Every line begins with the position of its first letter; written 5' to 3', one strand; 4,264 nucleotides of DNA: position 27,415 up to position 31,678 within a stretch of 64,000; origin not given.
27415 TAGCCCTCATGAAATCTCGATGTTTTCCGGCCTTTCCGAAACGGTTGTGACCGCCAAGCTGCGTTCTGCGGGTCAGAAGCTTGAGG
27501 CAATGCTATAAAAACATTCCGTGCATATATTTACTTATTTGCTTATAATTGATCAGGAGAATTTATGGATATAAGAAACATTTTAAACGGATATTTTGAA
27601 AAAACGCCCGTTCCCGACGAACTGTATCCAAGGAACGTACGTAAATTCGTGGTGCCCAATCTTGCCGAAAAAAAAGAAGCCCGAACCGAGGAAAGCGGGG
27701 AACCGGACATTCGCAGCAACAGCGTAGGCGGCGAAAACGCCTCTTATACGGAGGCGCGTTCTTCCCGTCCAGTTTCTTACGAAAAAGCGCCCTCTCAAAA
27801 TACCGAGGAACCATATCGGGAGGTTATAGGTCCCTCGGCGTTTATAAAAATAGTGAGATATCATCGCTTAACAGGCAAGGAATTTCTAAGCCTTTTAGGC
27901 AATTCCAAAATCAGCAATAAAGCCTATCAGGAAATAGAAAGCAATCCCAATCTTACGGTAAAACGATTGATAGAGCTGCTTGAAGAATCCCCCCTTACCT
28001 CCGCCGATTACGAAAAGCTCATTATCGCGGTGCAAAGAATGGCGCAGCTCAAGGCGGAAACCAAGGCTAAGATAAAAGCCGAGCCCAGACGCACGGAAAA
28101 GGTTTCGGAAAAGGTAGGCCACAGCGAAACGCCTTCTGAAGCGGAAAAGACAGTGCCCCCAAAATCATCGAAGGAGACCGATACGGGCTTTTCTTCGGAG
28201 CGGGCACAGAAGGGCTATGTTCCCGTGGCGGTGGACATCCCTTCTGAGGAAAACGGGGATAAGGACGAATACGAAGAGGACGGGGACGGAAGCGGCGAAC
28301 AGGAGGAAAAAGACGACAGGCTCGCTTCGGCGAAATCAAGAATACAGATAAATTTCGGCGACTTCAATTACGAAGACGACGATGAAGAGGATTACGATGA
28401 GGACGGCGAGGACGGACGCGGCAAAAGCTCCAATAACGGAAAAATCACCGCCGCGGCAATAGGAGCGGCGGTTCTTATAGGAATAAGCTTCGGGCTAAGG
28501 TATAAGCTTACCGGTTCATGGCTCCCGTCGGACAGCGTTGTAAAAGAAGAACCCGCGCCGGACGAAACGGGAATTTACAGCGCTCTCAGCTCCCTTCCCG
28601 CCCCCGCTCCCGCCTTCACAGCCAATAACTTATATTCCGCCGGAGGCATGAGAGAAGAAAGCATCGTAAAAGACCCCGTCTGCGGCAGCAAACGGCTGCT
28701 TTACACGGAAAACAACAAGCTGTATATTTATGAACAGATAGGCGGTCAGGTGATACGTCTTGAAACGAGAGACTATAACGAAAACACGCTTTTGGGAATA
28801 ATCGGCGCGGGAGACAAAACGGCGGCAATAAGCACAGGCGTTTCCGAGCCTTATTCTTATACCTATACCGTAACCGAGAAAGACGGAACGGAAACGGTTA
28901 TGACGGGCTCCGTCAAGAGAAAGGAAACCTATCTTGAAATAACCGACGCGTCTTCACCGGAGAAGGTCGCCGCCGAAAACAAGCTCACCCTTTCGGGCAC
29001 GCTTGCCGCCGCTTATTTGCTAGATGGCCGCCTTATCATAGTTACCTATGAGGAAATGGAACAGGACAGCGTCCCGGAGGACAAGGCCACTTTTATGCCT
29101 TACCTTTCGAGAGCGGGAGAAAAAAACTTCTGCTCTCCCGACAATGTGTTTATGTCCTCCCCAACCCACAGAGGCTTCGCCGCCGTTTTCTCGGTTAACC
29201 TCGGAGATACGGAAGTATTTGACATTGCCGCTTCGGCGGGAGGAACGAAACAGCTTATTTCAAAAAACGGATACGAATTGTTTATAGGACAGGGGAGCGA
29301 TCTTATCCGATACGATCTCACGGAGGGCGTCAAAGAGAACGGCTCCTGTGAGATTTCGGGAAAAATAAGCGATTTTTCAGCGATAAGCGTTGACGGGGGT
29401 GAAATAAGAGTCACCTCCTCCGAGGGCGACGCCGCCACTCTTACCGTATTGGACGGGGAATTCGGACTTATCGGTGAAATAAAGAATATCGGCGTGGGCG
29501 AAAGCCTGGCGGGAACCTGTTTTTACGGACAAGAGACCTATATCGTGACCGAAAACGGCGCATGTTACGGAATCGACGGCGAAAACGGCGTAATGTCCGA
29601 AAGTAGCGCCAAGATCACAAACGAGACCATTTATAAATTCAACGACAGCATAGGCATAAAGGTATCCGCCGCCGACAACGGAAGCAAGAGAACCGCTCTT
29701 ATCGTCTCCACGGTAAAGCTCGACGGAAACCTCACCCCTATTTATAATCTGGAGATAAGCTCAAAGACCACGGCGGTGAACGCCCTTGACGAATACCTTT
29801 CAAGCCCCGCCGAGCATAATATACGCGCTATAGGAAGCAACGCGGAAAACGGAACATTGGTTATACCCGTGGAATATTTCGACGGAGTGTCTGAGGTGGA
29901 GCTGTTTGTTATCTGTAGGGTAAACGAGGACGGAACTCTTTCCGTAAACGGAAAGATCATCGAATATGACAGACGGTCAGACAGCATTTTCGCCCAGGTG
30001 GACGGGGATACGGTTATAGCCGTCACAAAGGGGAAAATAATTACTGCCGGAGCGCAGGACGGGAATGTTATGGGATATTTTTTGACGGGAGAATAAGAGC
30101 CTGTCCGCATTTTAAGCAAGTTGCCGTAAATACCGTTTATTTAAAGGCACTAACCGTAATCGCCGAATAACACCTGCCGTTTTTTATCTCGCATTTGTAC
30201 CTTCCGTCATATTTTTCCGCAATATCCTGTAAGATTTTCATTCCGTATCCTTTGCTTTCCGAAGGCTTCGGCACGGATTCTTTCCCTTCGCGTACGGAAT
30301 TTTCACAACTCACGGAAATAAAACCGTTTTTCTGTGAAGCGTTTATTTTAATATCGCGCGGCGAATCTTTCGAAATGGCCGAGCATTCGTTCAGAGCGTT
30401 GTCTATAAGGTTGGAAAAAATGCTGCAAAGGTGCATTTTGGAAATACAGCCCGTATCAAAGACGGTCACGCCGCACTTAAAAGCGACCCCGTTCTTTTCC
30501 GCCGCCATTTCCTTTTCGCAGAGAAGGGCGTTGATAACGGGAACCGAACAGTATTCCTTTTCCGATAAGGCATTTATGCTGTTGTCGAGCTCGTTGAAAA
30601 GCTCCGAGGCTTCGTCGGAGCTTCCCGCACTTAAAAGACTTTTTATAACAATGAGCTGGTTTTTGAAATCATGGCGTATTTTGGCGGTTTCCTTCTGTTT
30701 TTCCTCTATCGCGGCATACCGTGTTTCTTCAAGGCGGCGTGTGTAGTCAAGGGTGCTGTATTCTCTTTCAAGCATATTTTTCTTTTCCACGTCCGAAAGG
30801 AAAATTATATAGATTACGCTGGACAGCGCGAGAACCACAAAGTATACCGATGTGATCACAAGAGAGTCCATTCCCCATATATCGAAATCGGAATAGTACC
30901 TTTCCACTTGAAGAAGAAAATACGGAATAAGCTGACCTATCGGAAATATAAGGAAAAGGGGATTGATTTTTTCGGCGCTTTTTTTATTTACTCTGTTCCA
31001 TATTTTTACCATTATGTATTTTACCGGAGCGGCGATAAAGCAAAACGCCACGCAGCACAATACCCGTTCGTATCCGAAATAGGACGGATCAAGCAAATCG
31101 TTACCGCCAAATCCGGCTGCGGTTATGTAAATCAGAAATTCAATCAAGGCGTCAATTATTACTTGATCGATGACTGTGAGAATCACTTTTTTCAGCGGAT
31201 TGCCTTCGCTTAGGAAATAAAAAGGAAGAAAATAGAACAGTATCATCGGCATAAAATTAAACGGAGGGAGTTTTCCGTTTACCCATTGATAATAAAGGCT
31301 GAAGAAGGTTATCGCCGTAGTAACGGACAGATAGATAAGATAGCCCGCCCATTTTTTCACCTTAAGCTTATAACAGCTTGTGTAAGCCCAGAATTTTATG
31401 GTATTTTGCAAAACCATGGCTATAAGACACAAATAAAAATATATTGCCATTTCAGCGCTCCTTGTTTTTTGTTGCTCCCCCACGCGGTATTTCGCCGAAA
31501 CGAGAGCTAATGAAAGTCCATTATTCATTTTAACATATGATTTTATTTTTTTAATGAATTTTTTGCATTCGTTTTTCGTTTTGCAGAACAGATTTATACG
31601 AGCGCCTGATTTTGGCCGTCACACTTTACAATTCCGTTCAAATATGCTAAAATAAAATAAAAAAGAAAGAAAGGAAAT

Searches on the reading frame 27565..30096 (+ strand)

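Call 8: search_protein_families(library=pfam, proteins=[window:27565-30096:+])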
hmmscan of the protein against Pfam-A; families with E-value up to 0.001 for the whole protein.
window:27565-30096:+ (843 aa): 1 family
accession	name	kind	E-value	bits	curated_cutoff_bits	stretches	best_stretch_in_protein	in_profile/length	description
PF09826.15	Beta_propel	-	2.7e-20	73.2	22.4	1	374-662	20-322/495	Beta propeller domain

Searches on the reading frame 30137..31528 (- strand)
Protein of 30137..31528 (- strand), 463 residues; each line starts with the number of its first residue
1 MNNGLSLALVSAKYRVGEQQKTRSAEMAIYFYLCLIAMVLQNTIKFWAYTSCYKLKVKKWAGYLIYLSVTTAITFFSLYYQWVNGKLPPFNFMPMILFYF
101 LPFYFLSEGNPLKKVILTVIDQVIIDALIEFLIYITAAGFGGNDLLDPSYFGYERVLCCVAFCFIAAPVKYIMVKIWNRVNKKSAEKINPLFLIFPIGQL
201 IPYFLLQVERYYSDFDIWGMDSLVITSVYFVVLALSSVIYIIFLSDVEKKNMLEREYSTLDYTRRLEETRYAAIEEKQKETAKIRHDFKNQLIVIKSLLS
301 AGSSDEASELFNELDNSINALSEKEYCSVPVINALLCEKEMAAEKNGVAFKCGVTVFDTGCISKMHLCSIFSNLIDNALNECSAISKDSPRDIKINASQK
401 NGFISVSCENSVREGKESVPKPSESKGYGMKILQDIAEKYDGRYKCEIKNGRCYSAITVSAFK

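Call 8: search_protein_families(library=pfam, proteins=[window:30137-31528:-])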
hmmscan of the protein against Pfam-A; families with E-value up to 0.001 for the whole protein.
window:30137-31528:- (463 aa): 2 families
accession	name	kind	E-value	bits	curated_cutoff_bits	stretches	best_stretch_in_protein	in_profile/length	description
PF14501.12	HATPase_c_5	-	6.9e-14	52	22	1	363-458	2-100/102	GHKL domain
PF14689.11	SPOB_a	-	3.7e-05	23.7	28.1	1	283-322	18-57/62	Sensor_kinase_SpoOB-type, alpha-helical domain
